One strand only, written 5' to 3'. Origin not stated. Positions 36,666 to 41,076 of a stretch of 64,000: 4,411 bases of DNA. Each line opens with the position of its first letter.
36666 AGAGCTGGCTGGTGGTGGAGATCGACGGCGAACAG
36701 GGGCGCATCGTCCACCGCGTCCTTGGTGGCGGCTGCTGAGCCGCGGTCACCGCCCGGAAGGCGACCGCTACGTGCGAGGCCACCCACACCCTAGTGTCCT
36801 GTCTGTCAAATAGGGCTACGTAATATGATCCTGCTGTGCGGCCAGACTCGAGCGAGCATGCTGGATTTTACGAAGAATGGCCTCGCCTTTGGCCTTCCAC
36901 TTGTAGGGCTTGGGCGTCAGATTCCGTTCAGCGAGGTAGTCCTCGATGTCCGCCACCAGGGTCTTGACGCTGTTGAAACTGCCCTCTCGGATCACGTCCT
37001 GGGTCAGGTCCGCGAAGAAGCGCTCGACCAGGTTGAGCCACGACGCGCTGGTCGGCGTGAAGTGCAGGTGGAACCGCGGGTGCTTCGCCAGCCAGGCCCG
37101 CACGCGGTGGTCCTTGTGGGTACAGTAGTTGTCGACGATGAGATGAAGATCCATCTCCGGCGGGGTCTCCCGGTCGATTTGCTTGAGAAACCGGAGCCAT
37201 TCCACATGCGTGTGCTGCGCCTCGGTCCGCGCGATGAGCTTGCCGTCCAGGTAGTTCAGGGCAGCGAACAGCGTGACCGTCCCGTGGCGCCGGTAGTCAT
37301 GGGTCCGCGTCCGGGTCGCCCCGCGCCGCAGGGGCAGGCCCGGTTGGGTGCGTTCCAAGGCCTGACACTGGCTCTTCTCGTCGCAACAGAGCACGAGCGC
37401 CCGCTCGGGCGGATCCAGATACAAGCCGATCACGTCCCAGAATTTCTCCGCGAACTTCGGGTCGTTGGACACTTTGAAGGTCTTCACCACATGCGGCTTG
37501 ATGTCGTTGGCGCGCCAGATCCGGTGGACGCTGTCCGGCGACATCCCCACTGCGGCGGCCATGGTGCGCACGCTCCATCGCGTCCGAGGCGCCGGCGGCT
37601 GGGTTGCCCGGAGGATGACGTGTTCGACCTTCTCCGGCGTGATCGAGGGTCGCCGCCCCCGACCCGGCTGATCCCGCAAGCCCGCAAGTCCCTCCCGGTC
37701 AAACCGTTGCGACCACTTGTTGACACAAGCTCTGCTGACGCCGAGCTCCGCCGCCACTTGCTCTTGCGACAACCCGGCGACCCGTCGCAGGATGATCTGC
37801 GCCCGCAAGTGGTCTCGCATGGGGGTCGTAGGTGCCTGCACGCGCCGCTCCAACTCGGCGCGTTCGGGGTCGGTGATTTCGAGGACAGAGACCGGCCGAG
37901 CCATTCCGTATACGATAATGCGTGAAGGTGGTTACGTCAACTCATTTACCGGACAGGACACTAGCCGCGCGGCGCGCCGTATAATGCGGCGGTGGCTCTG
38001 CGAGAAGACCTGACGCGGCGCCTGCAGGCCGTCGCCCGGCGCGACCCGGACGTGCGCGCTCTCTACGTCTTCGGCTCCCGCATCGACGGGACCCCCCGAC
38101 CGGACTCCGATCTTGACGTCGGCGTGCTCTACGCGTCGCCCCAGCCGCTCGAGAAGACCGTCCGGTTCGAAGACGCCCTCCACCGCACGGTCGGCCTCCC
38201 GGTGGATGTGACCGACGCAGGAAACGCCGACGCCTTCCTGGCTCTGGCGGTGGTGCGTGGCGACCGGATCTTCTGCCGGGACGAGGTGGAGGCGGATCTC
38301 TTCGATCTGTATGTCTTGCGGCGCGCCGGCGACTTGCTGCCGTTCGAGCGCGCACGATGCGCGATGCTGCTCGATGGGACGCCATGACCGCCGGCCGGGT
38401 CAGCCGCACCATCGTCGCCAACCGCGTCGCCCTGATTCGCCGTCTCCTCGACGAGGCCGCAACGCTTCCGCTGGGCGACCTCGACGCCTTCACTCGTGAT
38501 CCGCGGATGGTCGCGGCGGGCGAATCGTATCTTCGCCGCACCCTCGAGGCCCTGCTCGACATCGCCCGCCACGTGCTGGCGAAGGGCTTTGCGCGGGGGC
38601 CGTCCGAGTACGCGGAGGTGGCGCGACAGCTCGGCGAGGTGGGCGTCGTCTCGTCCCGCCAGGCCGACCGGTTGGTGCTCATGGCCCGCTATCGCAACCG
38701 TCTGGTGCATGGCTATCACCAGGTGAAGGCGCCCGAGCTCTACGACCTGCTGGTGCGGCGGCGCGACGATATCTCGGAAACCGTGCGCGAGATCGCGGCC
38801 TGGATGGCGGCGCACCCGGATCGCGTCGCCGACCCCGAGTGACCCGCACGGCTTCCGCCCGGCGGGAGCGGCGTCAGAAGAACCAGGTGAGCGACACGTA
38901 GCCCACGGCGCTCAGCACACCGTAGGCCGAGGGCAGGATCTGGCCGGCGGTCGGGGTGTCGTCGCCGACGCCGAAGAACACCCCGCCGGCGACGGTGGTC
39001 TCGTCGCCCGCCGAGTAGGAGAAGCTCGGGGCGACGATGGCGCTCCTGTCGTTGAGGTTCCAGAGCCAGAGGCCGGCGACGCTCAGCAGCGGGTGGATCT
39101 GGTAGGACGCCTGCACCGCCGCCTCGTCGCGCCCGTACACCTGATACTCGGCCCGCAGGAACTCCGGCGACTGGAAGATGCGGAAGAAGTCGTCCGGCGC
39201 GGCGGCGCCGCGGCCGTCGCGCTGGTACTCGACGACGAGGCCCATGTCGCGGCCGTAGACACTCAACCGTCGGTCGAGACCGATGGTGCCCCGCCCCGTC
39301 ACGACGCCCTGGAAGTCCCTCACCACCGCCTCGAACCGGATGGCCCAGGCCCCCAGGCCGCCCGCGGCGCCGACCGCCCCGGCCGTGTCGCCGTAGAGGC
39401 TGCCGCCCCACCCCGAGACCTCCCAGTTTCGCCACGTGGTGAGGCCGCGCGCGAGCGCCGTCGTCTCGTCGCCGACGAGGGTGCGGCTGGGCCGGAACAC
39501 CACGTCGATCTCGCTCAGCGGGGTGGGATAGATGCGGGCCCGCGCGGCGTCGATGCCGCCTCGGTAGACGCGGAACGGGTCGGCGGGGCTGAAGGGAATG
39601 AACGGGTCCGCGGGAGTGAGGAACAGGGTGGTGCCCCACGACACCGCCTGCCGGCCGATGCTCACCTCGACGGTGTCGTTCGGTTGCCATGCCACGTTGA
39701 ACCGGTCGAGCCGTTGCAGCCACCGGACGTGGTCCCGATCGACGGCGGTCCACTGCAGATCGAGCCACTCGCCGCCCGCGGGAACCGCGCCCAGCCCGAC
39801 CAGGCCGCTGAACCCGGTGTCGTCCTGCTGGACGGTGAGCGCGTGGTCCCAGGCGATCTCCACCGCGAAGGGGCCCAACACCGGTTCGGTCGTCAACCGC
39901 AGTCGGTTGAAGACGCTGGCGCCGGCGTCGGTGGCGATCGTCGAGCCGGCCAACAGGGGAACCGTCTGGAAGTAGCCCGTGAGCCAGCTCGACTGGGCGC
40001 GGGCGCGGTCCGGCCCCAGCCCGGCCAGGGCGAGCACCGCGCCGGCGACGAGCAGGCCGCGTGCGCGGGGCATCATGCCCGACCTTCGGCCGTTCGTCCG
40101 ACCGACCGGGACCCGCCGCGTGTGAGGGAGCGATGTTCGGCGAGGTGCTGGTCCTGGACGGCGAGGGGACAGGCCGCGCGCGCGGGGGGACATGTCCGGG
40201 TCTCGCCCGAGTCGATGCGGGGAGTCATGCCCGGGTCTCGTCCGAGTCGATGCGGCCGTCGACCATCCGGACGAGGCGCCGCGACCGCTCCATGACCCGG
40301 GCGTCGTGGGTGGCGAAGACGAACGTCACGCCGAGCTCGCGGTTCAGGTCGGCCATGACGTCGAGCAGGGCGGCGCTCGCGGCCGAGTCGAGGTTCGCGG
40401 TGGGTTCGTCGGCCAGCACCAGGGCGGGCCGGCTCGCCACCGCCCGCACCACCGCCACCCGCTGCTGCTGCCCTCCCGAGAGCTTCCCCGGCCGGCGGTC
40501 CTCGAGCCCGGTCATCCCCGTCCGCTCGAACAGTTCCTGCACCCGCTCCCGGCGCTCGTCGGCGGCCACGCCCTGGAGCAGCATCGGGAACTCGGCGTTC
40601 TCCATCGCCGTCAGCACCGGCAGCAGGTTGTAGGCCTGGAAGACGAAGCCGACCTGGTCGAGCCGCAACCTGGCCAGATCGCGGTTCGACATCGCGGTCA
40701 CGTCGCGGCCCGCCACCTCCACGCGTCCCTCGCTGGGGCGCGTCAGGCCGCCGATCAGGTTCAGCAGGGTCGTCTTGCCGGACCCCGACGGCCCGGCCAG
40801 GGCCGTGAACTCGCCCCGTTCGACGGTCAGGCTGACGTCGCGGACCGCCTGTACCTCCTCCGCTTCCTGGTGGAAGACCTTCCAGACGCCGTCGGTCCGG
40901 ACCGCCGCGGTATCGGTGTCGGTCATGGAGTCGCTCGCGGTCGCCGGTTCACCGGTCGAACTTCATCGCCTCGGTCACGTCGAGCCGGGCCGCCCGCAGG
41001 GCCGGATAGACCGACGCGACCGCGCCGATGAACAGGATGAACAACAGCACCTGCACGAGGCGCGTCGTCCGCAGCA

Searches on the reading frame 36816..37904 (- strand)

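Call 64: search_protein_families(library=pfam, proteins=[window:36816-37904:-], max_evalue=0.0001)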
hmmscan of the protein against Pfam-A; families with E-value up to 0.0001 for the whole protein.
window:36816-37904:- (362 aa): 6 families
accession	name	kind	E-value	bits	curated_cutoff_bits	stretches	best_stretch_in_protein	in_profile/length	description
PF13358.12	DDE_3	-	3.4e-22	79.3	28.6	1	171-316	2-145/146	DDE superfamily endonuclease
PF13565.12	HTH_32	-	6.3e-16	59.1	33.7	1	61-130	2-73/73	Homeodomain-like domain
PF13384.12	HTH_23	-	1.5e-13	50.5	24.6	1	30-77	3-50/50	Homeodomain-like domain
PF13551.12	HTH_29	-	4.8e-13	49.4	28.1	1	34-91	1-61/64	Winged helix-turn helix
PF13518.12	HTH_28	-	6.5e-11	42.6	25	1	34-84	2-52/52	Helix-turn-helix domain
PF13560.12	HTH_31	-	2.7e-07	31.2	27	0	39-62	9-32/64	Helix-turn-helix domain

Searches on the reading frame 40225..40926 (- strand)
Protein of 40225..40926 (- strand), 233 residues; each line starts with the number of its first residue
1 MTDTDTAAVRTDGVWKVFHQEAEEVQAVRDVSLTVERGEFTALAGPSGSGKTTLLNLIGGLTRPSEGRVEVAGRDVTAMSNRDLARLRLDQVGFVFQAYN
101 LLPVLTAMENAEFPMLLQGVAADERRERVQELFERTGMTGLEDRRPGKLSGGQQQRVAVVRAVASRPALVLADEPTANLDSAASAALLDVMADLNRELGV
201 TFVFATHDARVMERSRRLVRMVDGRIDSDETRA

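Call 64: search_protein_families(library=pfam, proteins=[window:40225-40926:-], max_evalue=0.0001)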
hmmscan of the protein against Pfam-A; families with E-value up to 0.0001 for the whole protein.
window:40225-40926:- (233 aa): 3 families
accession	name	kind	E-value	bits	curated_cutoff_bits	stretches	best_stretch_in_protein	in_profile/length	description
PF00005.33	ABC_tran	-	3.7e-36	125.2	25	1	29-177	2-137/137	ABC transporter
PF13304.12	AAA_21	-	5.8e-10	40.1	27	0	138-212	227-303/304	AAA domain, putative AbiEii toxin, Type IV TA system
PF02463.25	SMC_N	-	3.8e-06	26.9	40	0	126-222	120-212/220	RecF/RecN/SMC N terminal domain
